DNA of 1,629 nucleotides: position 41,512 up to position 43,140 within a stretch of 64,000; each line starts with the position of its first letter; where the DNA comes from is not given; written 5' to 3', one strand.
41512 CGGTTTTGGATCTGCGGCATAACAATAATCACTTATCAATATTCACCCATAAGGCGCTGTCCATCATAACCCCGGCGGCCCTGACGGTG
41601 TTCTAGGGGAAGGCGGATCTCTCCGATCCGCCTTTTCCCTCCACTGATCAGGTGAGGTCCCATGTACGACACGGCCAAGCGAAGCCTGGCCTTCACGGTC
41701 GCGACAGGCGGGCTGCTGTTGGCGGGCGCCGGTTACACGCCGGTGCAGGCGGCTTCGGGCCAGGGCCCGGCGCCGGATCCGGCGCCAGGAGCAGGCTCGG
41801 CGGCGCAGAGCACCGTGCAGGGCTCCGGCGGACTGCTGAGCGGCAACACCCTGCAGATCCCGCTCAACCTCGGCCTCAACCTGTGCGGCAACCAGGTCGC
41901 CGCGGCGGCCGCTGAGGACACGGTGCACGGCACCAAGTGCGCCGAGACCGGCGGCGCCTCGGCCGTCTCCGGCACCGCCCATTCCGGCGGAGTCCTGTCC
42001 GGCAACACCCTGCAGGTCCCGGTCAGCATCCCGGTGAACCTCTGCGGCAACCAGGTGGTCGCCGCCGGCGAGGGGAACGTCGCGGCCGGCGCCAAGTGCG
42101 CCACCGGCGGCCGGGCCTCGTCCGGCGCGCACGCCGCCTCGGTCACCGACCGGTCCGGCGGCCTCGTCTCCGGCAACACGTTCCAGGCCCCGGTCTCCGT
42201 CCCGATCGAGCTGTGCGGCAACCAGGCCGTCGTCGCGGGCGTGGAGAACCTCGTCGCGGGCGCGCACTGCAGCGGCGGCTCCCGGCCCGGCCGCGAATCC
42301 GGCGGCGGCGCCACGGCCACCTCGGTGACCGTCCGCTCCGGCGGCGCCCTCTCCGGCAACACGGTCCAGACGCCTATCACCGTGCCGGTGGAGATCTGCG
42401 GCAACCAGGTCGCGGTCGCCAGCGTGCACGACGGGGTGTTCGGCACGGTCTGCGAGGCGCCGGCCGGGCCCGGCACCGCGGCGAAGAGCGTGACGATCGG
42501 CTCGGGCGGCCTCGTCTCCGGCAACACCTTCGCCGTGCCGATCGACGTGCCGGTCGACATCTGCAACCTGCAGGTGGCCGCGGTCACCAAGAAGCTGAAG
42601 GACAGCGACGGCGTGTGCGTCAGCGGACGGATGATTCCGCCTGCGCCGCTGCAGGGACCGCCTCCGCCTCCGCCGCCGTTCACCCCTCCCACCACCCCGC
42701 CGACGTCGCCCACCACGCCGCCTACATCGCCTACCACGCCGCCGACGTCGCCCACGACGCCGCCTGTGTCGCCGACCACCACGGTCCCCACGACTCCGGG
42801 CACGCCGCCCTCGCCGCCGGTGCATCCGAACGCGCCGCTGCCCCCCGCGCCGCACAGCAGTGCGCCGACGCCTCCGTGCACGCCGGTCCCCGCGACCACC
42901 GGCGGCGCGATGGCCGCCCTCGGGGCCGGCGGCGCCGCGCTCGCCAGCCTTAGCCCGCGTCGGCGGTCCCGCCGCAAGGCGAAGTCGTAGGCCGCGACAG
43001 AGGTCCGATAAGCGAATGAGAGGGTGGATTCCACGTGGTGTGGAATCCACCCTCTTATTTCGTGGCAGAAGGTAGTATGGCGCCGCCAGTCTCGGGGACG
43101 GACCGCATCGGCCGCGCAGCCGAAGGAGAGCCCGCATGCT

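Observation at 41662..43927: Five-domain chaplin-like protein with sortase sorting signal, paired with a class-E sortase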

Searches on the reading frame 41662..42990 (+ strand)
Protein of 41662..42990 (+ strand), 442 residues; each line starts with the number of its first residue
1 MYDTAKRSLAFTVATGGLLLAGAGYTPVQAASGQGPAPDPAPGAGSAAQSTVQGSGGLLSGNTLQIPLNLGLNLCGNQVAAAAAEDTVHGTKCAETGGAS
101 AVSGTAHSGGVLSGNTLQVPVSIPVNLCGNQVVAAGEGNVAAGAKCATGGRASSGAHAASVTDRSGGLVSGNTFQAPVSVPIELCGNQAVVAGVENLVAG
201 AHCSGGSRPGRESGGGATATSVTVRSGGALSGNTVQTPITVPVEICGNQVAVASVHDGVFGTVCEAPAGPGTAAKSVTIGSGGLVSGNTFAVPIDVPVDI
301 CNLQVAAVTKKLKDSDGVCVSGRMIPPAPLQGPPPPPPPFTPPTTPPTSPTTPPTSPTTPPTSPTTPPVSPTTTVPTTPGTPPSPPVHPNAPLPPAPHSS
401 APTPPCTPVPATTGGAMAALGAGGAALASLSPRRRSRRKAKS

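Call 3: search_protein_families(library=pfam, proteins=[window:41662-42990:+], max_evalue=0.01)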
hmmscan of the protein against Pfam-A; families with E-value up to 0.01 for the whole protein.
window:41662-42990:+ (442 aa): 1 family
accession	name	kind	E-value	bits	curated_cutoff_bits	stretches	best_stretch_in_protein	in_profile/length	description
PF03777.18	ChpA-C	-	4.6e-65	215.8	21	5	95-147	4-56/57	ChpA-C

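Call 4: search_protein_families(library=ncbifam, proteins=[window:41662-42990:+], max_evalue=0.01)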
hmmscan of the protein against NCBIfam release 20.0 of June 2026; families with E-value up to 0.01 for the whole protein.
window:41662-42990:+ (442 aa): 0 families

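Call 5: find_homologous_proteins(query=window:41662-42990:+, max_evalue=0.00001)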
Query window:41662-42990:+ (442 aa): 116 proteins with E <= 0.00001 among 8000 candidates.
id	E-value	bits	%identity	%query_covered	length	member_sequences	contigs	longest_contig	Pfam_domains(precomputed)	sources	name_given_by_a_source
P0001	1.5e-265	899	98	100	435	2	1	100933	PF03777.19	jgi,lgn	jgi:hypothetical protein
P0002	6.7e-120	419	57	72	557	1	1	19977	PF03777.19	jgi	jgi:hypothetical protein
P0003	3.6e-113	397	43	71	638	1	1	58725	PF03777.19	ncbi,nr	ncbi:MAG TPA: chaplin [Actinocrinis sp.]|nr:chaplin [Actinocrinis sp.]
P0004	3.4e-106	374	45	72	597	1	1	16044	PF03777.19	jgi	jgi:hypothetical protein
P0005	2.8e-96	341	46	72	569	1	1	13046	PF03777.19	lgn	-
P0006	3.0e-95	338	40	70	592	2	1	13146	PF03777.19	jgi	jgi:hypothetical protein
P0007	6.7e-91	324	45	60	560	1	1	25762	PF03777.19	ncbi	ncbi:MAG: chaplin family protein [Actinocrinis sp.]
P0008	2.7e-87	312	39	72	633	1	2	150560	PF03777.19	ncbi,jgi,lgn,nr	ncbi:MAG TPA: chaplin [Actinospica sp.]|jgi:hypothetical protein|nr:chaplin [Actinospica sp.]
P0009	3.3e-87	312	40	73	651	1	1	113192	PF03777.19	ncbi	-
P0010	2.2e-82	296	45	72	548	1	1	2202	PF03777.19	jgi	jgi:LPXTG-motif cell wall-anchored protein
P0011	2.7e-82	295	45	70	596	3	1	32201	PF03777.19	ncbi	-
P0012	7.2e-81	291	39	72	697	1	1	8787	PF03777.19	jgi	jgi:hypothetical protein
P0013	1.7e-77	280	41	72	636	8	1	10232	PF03777.19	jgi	jgi:hypothetical protein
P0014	8.8e-77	277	45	71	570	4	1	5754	PF03777.19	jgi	jgi:hypothetical protein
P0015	2.0e-76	276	41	73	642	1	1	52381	PF03777.19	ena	-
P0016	4.4e-76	275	40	73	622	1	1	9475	PF03777.19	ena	-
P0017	7.0e-76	274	37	79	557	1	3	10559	PF03777.19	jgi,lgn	jgi:hypothetical protein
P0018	1.5e-74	270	44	70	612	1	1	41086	PF03777.19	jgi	jgi:hypothetical protein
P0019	2.7e-74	269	45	72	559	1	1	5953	PF03777.19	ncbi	-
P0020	1.7e-72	263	40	63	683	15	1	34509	PF03777.19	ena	-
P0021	1.7e-72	263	42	71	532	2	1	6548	PF03777.19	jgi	jgi:hypothetical protein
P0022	2.1e-72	263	42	71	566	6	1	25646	PF03777.19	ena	-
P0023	1.0e-71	260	43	69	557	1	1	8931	PF03777.19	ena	-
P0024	4.4e-70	255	42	72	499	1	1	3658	PF03777.19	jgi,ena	-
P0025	3.6e-69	252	39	71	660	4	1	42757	PF03777.19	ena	-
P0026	5.3e-69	252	39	71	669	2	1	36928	PF03777.19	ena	-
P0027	5.5e-67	245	38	71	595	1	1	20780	PF03777.19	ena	-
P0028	1.9e-65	240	38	74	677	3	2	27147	PF03777.19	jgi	-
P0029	2.0e-64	236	41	70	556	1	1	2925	PF03777.19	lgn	-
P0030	5.8e-63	232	43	69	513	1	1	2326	PF03777.19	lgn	-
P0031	5.2e-62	229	39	72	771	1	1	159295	PF03777.19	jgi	jgi:LPXTG-motif cell wall-anchored protein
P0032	5.9e-61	225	39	73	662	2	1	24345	PF03777.19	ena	-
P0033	7.1e-60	221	41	65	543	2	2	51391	PF03777.19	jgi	jgi:LPXTG-motif cell wall-anchored protein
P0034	6.4e-59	218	42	48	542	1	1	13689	PF03777.19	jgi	jgi:hypothetical protein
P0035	2.8e-53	200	42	77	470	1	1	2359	PF03777.19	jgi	jgi:hypothetical protein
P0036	1.0e-50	191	39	73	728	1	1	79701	PF03777.19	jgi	jgi:hypothetical protein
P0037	3.8e-47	180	55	46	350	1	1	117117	PF03777.19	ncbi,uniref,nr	ncbi:chaplin [Actinocrinis puniceicyclus]|uniref:Chaplin n=1 Tax=Actinocrinis puniceicyclus TaxID=97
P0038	1.4e-37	148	31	74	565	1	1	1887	PF03777.19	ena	-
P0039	3.4e-35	140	45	47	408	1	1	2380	PF03777.19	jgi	jgi:hypothetical protein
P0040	7.1e-30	123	45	35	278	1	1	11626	PF03777.19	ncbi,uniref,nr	ncbi:chaplin [Actinospica sp. MGRD01-02]|uniref:Chaplin n=1 Tax=Actinospica acidithermotolerans TaxI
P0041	2.1e-29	121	41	47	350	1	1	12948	PF03777.19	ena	-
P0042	1.2e-27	115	38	45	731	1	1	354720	PF03777.19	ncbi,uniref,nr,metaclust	ncbi:chaplin family protein [Nonomuraea jiangxiensis]|uniref:Small secreted domain n=1 Tax=Nonomurae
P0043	5.8e-27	113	41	47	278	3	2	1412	PF03777.19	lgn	-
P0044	1.2e-25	109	42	35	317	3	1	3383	PF03777.19,PF02095.22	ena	-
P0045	1.4e-25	109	35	58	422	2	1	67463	PF03777.19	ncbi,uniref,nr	ncbi:chaplin family protein [Actinomadura sp. 6K520]|uniref:chaplin family protein n=1 Tax=Actinomad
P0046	8.8e-25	106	45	35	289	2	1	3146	PF03777.19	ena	-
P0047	1.4e-24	105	35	54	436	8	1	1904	PF03777.19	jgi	jgi:hypothetical protein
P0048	1.6e-24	105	44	36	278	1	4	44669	PF03777.19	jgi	jgi:hypothetical protein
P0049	1.1e-23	102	41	35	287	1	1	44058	PF03777.19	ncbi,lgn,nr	ncbi:MAG TPA: chaplin [Actinospica sp.]|nr:chaplin [Actinospica sp.]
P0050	6.7e-23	100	44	30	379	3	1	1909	PF03777.19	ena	-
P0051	4.2e-22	97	34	37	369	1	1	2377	PF03777.19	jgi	jgi:hypothetical protein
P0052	6.1e-22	96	39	42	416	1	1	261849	PF03777.19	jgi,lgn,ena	-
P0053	2.1e-21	95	40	47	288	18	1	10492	PF03777.19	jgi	jgi:hypothetical protein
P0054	1.3e-18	85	32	44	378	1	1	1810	PF03777.19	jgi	jgi:hypothetical protein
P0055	1.5e-18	85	32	44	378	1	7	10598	PF03777.19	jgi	jgi:hypothetical protein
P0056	6.0e-18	83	33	44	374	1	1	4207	PF03777.19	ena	-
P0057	6.6e-18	83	32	44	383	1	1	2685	PF03777.19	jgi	jgi:hypothetical protein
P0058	1.8e-17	82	33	44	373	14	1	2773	PF03777.19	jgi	-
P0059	2.9e-17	81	32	44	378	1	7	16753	PF03777.19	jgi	jgi:hypothetical protein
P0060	8.8e-17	79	33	47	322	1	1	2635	PF03777.19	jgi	jgi:hypothetical protein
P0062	9.5e-15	73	32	17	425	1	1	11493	PF03777.19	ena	-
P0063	6.8e-14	70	32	43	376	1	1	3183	PF03777.19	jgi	-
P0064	8.1e-13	66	38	42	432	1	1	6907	PF03777.19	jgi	jgi:hypothetical protein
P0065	1.1e-12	66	41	22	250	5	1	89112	PF03777.19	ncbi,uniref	ncbi:chaplin [Streptomyces griseoluteus]|uniref:chaplin n=1 Tax=Streptomyces griseoluteus TaxID=2930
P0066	1.9e-12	65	39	33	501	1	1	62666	PF03777.19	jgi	jgi:hypothetical protein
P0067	4.9e-12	64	35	42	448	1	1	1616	PF03777.19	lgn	-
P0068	2.2e-11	62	39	22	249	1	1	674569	PF03777.19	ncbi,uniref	ncbi:chaplin [Streptomyces sp. NPDC085596]|uniref:chaplin n=1 Tax=Streptomyces sp. NPDC085596 TaxID=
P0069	3.3e-11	61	39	22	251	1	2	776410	PF03777.19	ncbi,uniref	ncbi:chaplin [Streptomyces bauhiniae]|uniref:chaplin n=1 Tax=Streptomyces bauhiniae TaxID=2340725 Re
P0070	3.4e-11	61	34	44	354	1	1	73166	PF03777.19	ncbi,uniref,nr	ncbi:chaplin family protein [Rhizomonospora bruguierae]|uniref:chaplin family protein n=1 Tax=Rhizom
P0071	5.3e-11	60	36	22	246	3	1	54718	PF03777.19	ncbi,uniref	ncbi:chaplin [Streptomyces sp. NPDC001832]|uniref:chaplin n=1 Tax=Streptomyces sp. NPDC001832 TaxID=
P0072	7.2e-11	60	39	22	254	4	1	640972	PF03777.19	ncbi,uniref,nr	ncbi:chaplin [Streptomyces bauhiniae]|uniref:Chaplin n=1 Tax=Streptomyces bauhiniae TaxID=2340725 Re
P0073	9.3e-11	60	34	35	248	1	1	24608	PF03777.19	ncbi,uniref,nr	ncbi:chaplin family protein [Streptomyces sp. B1866]|uniref:chaplin n=1 Tax=Streptomyces sp. B1866 T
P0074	1.3e-10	59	41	22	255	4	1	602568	PF03777.19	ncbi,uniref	ncbi:chaplin [Streptomyces bauhiniae]|uniref:chaplin n=1 Tax=Streptomyces bauhiniae TaxID=2340725 Re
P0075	2.3e-10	58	38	22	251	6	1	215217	PF03777.19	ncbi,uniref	ncbi:chaplin [Streptomyces seoulensis]|uniref:chaplin n=1 Tax=Streptomyces seoulensis TaxID=73044 Re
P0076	2.7e-10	58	31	21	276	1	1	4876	PF03777.19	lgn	-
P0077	3.5e-10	58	38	42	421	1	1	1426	PF03777.19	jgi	-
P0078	4.1e-10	57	34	25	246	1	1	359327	PF03777.19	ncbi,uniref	ncbi:chaplin [Streptomyces sp. NPDC058092]|uniref:chaplin n=1 Tax=Streptomyces sp. NPDC058092 TaxID=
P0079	4.2e-10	57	31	21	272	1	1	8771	PF03777.19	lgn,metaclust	metaclust:status=active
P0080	5.6e-10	57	29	26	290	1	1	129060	PF03777.19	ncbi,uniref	ncbi:chaplin [Streptomyces sp. NPDC049813]|uniref:chaplin n=1 Tax=Streptomyces sp. NPDC049813 TaxID=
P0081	6.0e-10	57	39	22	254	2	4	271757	PF03777.19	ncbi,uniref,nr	ncbi:chaplin [Streptomyces griseoluteus]|uniref:Chaplin n=1 Tax=Streptomyces griseoluteus TaxID=2930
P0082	6.1e-10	57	39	26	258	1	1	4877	PF03777.19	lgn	-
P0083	7.2e-10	57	48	21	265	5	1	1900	PF03777.19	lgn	-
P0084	1.0e-9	56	35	25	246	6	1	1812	PF03777.19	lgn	-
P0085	1.4e-9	56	39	22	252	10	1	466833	PF03777.19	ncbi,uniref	ncbi:chaplin [Streptomyces griseoluteus]|uniref:chaplin n=1 Tax=Streptomyces griseoluteus TaxID=2930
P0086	1.5e-9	56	36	21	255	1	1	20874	PF03777.19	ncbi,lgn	ncbi:chaplin [Streptomyces bauhiniae]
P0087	1.7e-9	55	37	21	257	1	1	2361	PF03777.19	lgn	-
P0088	2.0e-9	55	39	22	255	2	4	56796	PF03777.19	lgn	-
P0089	2.2e-9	55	34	45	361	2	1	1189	PF03777.19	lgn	-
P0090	2.5e-9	55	59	11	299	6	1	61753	PF03777.19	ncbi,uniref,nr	ncbi:chaplin [Streptomyces triticiradicis]|uniref:Chaplin n=1 Tax=Streptomyces triticiradicis TaxID=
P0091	2.5e-9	55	42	24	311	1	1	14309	PF03777.19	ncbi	ncbi:hypothetical protein SFUMM280S_05223 [Streptomyces fumanus]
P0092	2.8e-9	55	39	21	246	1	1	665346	PF03777.19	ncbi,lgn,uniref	ncbi:chaplin [Streptomyces griseoluteus]|uniref:chaplin n=1 Tax=Streptomyces griseoluteus TaxID=2930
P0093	5.5e-9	54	34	45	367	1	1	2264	PF03777.19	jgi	-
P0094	6.1e-9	54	36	33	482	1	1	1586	PF03777.19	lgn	-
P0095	8.8e-9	53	-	-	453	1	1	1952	PF03777.19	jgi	jgi:hypothetical protein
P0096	8.9e-9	53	32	21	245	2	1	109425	PF03777.19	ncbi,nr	ncbi:chaplin [Streptomyces sp. VRA16 Mangrove soil]|nr:chaplin [Streptomyces sp. VRA16 Mangrove soil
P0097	9.0e-9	53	37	22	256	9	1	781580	PF03777.19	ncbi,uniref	ncbi:chaplin [Streptomyces sp. NPDC002176]|uniref:chaplin n=1 Tax=Streptomyces sp. NPDC002176 TaxID=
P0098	1.3e-8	53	38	36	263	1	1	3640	PF03777.19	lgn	-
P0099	1.6e-8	52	31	35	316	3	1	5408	PF03777.19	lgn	-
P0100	3.2e-8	51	37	31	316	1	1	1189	PF03777.19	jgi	jgi:hypothetical protein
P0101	3.4e-8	51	35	21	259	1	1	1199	PF03777.19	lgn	-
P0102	3.7e-8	51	30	28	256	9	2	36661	PF03777.19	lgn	-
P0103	4.4e-8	51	30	18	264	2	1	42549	PF03777.19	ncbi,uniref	ncbi:chaplin [Streptomyces sp. NPDC056503]|uniref:chaplin n=1 Tax=Streptomyces sp. NPDC056503 TaxID=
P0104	5.0e-8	51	28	29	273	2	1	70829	PF03777.19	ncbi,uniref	ncbi:chaplin family protein [Streptomyces sp. NPDC001876]|uniref:chaplin n=1 Tax=Streptomyces sp. NP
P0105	5.1e-8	51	34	47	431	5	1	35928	PF03777.19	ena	-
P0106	5.3e-8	51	34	21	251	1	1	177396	PF03777.19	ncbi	ncbi:chaplin [Streptomyces sp. NPDC002911]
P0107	1.1e-7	49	33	22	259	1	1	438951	PF03777.19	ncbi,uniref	ncbi:chaplin [Streptomyces sp. NPDC052052]|uniref:chaplin n=1 Tax=Streptomyces sp. NPDC052052 TaxID=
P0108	1.5e-7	49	51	13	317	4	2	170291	PF03777.19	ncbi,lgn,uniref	ncbi:hypothetical protein GCM10009654_51680 [Streptomyces hebeiensis]|uniref:Chaplin domain-containi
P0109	1.8e-7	49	37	35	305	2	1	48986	PF03777.19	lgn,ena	-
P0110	2.2e-7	48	33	20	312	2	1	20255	PF03777.19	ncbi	ncbi:chaplin [Streptomyces sp. NPDC003832]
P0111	3.6e-7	48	35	21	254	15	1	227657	PF03777.19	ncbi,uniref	ncbi:chaplin [Streptomyces sp. NPDC027717]|uniref:chaplin n=1 Tax=Streptomyces sp. NPDC027717 TaxID=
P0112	5.5e-7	47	39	20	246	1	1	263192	PF03777.19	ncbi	ncbi:chaplin [Streptomyces sp. SD15]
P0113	1.4e-6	46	33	43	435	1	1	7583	PF03777.19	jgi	jgi:small secreted domain DUF320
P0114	2.0e-6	45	43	21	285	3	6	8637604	PF03777.19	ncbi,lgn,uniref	ncbi:chaplin [Streptomyces sp. SudanB182_2057]|uniref:chaplin n=1 Tax=Streptomyces sp. SudanB182_205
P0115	4.4e-6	44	35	33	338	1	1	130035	PF03777.19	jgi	jgi:hypothetical protein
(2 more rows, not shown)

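Call 11: find_encoding_contigs(protein=P0001, flank=10000, max_places=4)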
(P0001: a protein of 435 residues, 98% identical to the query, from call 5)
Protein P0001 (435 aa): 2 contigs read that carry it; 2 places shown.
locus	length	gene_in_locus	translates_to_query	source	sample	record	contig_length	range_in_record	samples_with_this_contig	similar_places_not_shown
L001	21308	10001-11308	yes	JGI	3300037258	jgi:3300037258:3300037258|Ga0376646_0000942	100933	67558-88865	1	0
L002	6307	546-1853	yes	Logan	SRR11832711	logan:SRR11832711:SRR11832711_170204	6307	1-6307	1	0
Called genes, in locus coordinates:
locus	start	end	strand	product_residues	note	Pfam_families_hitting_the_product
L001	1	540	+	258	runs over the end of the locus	PF20260:PUA_4, PF04452:Methyltrans_RNA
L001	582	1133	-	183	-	-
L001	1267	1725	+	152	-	PF11969:DcpS_C, PF01230:HIT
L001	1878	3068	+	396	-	PF02562:PhoH, PF13604:AAA_30, PF13245:AAA_19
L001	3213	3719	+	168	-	PF02130:YbeY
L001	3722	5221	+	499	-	PF01595:CNNM, PF00571:CBS, PF03471:CorC_HlyC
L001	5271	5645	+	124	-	-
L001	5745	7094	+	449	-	PF03816:LytR_cpsA_psr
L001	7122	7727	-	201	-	PF01169:GDT1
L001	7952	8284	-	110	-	-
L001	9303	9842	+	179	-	PF03405:FA_desaturase_2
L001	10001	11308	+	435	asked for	PF03777:ChpA-C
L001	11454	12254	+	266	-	PF04203:Sortase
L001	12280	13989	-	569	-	PF00999:Na_H_Exchanger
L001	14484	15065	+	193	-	-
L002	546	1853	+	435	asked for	PF03777:ChpA-C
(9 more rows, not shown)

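Call 12: find_encoding_contigs(protein=P0002, flank=6000, max_places=2)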
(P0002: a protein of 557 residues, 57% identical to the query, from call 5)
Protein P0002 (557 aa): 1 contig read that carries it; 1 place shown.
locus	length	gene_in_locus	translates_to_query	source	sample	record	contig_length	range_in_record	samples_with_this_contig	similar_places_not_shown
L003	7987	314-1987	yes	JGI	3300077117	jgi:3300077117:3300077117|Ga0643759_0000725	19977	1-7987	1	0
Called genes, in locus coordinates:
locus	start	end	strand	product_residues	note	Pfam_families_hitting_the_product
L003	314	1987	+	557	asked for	PF03777:ChpA-C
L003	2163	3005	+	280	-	PF04203:Sortase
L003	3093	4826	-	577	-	PF00999:Na_H_Exchanger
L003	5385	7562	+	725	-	PF00041:fn3, PF00553:CBM_2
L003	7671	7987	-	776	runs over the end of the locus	PF00403:HMA, PF00122:E1-E2_ATPase, PF00702:Hydrolase, PF08282:Hydrolase_3 (faint)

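Call 13: find_encoding_contigs(protein=P0003, flank=6000, max_places=2)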
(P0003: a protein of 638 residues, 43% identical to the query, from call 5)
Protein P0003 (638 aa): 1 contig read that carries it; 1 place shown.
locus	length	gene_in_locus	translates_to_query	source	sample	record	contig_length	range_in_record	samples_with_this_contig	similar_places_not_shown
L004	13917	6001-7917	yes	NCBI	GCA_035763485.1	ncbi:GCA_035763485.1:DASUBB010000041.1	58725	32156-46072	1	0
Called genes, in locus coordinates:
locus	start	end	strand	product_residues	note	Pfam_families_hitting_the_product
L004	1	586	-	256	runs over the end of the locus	-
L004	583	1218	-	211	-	PF04542:Sigma70_r2, PF08281:Sigma70_r4_2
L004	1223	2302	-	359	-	PF00561:Abhydrolase_1, PF12146:Hydrolase_4, PF12697:Abhydrolase_6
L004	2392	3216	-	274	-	-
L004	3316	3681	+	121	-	PF12840:HTH_20, PF01022:HTH_5, PF12802:MarR_2 (faint)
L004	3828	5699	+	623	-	PF00989:PAS, PF08448:PAS_4, PF01590:GAF, PF13185:GAF_2 (weak), PF13492:GAF_3, PF07228:SpoIIE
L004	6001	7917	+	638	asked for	PF03777:ChpA-C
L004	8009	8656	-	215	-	PF04203:Sortase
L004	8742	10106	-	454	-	PF00067:p450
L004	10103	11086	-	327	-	PF08012:DUF1702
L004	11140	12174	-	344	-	PF08012:DUF1702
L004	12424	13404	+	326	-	PF08012:DUF1702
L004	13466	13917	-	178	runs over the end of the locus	PF01613:Flavin_Reduct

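Call 14: find_encoding_contigs(protein=P0008, flank=6000, max_places=2)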
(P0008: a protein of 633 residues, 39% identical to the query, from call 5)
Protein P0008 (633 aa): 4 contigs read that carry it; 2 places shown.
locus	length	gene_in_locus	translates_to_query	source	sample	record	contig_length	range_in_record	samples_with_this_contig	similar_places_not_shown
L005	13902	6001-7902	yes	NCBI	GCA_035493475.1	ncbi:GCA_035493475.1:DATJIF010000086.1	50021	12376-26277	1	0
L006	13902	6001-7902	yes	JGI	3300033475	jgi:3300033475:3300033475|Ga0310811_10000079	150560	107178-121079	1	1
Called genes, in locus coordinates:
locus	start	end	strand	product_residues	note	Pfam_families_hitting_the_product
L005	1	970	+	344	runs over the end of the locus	PF02562:PhoH, PF13245:AAA_19, PF13604:AAA_30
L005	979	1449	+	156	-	PF02130:YbeY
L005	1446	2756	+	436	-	PF01595:CNNM, PF00571:CBS, PF03471:CorC_HlyC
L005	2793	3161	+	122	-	PF26947:CDL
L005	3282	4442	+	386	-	PF03816:LytR_cpsA_psr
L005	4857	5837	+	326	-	PF03405:FA_desaturase_2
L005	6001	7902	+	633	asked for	PF03777:ChpA-C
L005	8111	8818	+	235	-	PF04203:Sortase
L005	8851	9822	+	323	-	PF05448:AXE1, PF02129:Peptidase_S15 (faint), PF00326:Peptidase_S9 (weak)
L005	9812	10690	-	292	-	PF00583:Acetyltransf_1 (weak)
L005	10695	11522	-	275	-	PF13714:PEP_mutase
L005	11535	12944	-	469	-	PF13515:FUSC_2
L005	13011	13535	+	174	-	PF12840:HTH_20 (faint), PF25213:HVO_A0261_N (weak), PF01047:MarR, PF12802:MarR_2, PF13463:HTH_27 (faint)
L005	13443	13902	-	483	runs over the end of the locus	-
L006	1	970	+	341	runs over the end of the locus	PF02562:PhoH, PF13245:AAA_19, PF13604:AAA_30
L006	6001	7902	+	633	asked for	PF03777:ChpA-C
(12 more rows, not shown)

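Call 15: find_encoding_contigs(protein=P0031, flank=6000, max_places=2)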
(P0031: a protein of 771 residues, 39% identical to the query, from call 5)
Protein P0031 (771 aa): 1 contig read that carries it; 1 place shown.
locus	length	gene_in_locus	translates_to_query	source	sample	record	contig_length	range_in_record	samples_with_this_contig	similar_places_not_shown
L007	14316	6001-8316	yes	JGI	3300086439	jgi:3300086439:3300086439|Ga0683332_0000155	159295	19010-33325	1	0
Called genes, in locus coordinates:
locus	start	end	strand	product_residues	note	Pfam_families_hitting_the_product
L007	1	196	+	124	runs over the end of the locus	PF26947:CDL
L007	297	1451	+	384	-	PF03816:LytR_cpsA_psr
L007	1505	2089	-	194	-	PF01169:GDT1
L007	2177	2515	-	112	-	-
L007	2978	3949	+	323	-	PF03405:FA_desaturase_2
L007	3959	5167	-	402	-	PF09471:Peptidase_M64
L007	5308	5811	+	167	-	-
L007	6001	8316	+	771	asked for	PF03777:ChpA-C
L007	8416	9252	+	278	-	PF04203:Sortase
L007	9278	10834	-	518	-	PF09852:DUF2079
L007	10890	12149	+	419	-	PF09445:Methyltransf_15, PF13649:Methyltransf_25 (faint), PF18096:Thump_like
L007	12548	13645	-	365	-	PF02720:DUF222, PF01844:HNH (weak)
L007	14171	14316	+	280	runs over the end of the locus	PF00005:ABC_tran, PF13304:AAA_21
